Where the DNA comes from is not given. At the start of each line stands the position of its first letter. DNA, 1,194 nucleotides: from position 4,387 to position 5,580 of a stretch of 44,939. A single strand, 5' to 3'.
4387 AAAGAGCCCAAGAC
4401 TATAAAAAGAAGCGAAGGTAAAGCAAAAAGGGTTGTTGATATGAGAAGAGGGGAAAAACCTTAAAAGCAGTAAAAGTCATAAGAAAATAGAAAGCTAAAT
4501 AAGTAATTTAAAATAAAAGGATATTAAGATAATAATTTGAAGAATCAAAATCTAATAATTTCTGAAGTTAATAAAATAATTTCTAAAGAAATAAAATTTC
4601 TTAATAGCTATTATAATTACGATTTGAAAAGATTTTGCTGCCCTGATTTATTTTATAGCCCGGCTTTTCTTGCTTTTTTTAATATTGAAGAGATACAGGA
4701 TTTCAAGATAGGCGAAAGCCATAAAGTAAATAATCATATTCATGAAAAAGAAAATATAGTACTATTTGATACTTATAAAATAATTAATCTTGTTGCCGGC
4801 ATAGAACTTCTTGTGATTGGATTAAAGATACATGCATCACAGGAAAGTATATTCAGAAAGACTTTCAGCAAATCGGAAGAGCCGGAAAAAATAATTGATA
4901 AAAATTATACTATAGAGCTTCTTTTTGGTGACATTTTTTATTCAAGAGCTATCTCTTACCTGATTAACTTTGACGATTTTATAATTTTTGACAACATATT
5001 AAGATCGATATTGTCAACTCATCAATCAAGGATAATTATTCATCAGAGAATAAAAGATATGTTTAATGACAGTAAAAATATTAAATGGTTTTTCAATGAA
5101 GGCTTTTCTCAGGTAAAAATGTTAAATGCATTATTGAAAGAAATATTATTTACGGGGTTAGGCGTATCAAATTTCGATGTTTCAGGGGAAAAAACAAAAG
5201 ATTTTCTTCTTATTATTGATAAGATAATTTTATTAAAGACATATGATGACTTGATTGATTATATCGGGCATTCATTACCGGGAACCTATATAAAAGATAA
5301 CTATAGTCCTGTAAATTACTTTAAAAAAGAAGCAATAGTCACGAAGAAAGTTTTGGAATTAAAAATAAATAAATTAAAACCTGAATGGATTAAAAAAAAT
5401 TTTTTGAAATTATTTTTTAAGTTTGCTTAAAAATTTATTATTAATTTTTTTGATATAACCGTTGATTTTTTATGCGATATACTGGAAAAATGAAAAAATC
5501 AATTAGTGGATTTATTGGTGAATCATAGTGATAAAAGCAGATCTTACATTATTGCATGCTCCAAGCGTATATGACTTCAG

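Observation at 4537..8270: Three-gene isoprenoid cassette: degenerate prenyl-synthase paralog, cobalamin-type radical SAM and canonical polyprenyl diphosphate synthase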

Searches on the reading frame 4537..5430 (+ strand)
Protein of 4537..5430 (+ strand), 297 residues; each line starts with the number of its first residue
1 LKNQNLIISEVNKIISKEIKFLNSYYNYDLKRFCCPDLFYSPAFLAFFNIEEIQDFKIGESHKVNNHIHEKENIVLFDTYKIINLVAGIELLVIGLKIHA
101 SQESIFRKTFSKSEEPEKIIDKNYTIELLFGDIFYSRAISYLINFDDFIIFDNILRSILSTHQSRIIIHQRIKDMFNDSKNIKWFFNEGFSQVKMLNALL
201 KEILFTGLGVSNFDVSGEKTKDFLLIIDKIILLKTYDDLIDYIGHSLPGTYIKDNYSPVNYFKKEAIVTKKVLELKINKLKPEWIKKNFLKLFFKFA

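Call 4: search_protein_families(library=pfam, proteins=[window:4537-5430:+], max_evalue=0.1)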
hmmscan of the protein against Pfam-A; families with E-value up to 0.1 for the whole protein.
window:4537-5430:+ (297 aa): 1 family
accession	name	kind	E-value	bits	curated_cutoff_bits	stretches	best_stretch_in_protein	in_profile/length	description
PF11381.13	DUF3185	-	0.075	13.4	25.3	0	85-117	8-40/59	Protein of unknown function (DUF3185)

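Call 5: search_protein_families(library=ncbifam, proteins=[window:4537-5430:+], max_evalue=0.1)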
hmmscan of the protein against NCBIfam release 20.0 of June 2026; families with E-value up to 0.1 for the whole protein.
window:4537-5430:+ (297 aa): 0 families

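Call 25: find_homologous_proteins(query=window:4537-5430:+, max_evalue=0.001)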
Query window:4537-5430:+ (297 aa): 29 proteins with E <= 0.001 among 2378 candidates.
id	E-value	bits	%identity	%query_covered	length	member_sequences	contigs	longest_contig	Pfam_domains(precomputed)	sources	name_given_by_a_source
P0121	8.5e-188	641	100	100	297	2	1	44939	-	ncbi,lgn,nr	ncbi:MAG: hypothetical protein PHU65_00025 [Actinomycetota bacterium]|nr:hypothetical protein [Actin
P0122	7.1e-127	441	67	99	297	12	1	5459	-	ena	-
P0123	1.5e-120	420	67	100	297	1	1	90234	-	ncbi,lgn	-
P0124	2.7e-116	406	64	100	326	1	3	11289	-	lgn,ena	-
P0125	1.2e-113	398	64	100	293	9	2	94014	-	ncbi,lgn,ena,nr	ncbi:MAG TPA: hypothetical protein GXZ93_05925 [Actinobacteria bacterium]|nr:hypothetical protein [A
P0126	2.8e-91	324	55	100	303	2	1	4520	-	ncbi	-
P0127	1.2e-90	322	55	97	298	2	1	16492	-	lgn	-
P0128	1.1e-61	227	42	98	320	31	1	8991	-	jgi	-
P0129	3.0e-60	222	41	96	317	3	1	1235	-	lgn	-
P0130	5.9e-60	221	40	100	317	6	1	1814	-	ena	-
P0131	8.3e-60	221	42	98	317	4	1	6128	-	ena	-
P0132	2.3e-59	220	40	98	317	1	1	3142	-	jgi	-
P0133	1.9e-58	216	42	98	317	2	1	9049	-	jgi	-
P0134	2.8e-58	216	41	99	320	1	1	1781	-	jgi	jgi:hypothetical protein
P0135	8.0e-58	214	41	99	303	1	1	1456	-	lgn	-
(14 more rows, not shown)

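Call 35: predict_structure(alignment_id=A2)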
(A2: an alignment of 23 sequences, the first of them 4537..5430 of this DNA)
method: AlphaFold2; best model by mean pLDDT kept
length: 297 residues; sequences in the alignment: 23
mean_pLDDT: 83.1   pTM: 0.85
mean pLDDT of the five models: 83.1, 83.1, 82.9, 81.3, 75.5
residues with pLDDT >= 90: 143; 70-90: 95; 50-70: 49; < 50: 10
segments of 3 or more residues with pLDDT < 50: 105-113
pLDDT, mean of each block of 10 residues (from residue 1): 90 95 89 86 93 91 80 86 95 90 53 56 82 94 92 92 81 61 67 86 94 75 89 89 66 63 91 93 90 84
secondary structure, 60 per line:
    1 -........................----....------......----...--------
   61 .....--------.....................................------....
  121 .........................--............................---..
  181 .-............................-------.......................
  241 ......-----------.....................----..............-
elements in order: H2-25 H30-33 H40-45 E61-65 E74-78 H79-110 H117-145 H148-175 H183-210 H218-246 H258-278 H283-296

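Call 38: fold_search(model_id=the predicted structure, library=pdb)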
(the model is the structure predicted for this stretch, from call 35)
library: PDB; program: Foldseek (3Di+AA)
matches with E <= 10: 289; with E <= 0.001: 0
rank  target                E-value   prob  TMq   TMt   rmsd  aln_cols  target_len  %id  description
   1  9a4c_B                1.8e-03  1.00  0.51  0.44   8.7       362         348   12  Integrative model of ACP-HEPS2 by crosslinking MS and deep learning (released 2024-09-18)
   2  5h9d_A                2.0e-03  1.00  0.58  0.55   7.1       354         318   14  Crystal structure of Heptaprenyl Diphosphate Synthase from Staphylococcus aureus (released 2016-12-28)
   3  3llw_A                3.1e-03  1.00  0.51  0.52   6.2       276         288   12  Crystal structure of geranyltransferase from helicobacter pylori 26695 (released 2010-03-31)
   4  3llw_B                5.2e-03  1.00  0.53  0.55   5.6       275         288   13  Crystal structure of geranyltransferase from helicobacter pylori 26695 (released 2010-03-31)
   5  9jzf_B                6.2e-03  1.00  0.55  0.57   8.6       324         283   12  Crystal structure of OsSPS3 complexed with zoledronate and isopentenyl diphosphate (released 2025-12-17)
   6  3pde_C                6.5e-03  1.00  0.52  0.54   7.1       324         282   14  Crystal structure of geranylgeranyl pyrophosphate synthase from Lactobacillus brevis atcc 367 complexed with isoprenyl (released 2010-11-17)
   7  5ze6_D                6.8e-03  1.00  0.50  0.48   8.2       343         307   11  CRYSTAL STRUCTURE OF OCTAPRENYL PYROPHOSPHATE SYNTHASE FROM ESCHERICHIA COLI WITH BPH-981 (released 2019-02-27)
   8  5zlf_D                7.1e-03  1.00  0.50  0.51   8.3       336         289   11  CRYSTAL STRUCTURE OF OCTAPRENYL PYROPHOSPHATE SYNTHASE FROM ESCHERICHIA COLI WITH ligand BPH-629 (released 2019-03-27)
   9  3llw_D                8.2e-03  1.00  0.48  0.50   5.7       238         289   15  Crystal structure of geranyltransferase from helicobacter pylori 26695 (released 2010-03-31)
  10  3oyr_A                8.5e-03  1.00  0.53  0.54   7.5       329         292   12  Crystal structure of polyprenyl synthase from Caulobacter crescentus CB15 complexed with calcium and isoprenyl diphosp (released 2010-10-13)
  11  3pde_B                8.5e-03  1.00  0.51  0.52   7.9       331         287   14  Crystal structure of geranylgeranyl pyrophosphate synthase from Lactobacillus brevis atcc 367 complexed with isoprenyl (released 2010-11-17)
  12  5ze6_A                9.8e-03  1.00  0.49  0.47   8.4       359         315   11  CRYSTAL STRUCTURE OF OCTAPRENYL PYROPHOSPHATE SYNTHASE FROM ESCHERICHIA COLI WITH BPH-981 (released 2019-02-27)
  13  3wjk_A                1.1e-02  1.00  0.49  0.48   8.5       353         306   10  Crystal structure of Octaprenyl Pyrophosphate synthase from Escherichia coli (released 2014-06-18)
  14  3mzv_A                1.1e-02  1.00  0.54  0.52   7.1       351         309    8  Crystal structure of a decaprenyl diphosphate synthase from Rhodobacter capsulatus (released 2010-06-09)
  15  3aqb_D                1.2e-02  1.00  0.60  0.56   6.4       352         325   10  M. luteus B-P 26 heterodimeric hexaprenyl diphosphate synthase in complex with magnesium (released 2010-11-10)
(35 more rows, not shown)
